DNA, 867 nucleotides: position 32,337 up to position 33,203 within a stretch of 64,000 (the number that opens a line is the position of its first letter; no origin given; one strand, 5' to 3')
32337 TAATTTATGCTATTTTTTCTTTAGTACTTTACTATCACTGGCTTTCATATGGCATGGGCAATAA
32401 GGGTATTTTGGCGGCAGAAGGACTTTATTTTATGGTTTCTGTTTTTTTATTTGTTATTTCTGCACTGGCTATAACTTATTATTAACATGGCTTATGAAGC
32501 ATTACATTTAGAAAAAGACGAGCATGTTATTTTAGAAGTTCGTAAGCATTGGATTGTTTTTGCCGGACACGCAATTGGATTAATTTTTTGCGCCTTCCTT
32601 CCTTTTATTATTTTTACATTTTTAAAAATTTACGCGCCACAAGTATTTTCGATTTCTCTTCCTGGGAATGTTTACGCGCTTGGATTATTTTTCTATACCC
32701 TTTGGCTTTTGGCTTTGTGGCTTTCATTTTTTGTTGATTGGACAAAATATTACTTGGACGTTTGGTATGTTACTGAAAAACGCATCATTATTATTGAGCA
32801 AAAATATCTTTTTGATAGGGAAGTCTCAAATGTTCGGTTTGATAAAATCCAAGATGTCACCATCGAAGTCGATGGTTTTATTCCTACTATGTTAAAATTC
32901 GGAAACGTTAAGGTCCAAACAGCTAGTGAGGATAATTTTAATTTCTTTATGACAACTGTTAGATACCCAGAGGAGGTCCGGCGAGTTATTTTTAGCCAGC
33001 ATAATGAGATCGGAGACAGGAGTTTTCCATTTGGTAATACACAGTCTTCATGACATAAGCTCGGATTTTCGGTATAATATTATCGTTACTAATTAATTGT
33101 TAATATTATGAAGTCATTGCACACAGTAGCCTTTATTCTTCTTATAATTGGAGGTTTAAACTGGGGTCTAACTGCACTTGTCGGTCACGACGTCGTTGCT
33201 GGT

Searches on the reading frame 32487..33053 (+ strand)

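Call 33: search_protein_families(library=pfam, proteins=[window:32487-33053:+], max_evalue=0.01)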
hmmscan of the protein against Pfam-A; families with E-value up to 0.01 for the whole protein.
window:32487-33053:+ (188 aa): 3 families
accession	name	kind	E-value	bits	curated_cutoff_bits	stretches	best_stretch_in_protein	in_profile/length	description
PF03703.20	bPH_2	-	2.8e-06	27.9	22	1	93-166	5-76/78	Bacterial PH domain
PF14470.12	bPH_3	-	3.3e-05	24.7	23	1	89-155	21-90/95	Bacterial PH domain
PF22320.2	Zona_CL1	-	0.0052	17.1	26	1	89-156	63-129/131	Zonadhesin, first cohesin-like domain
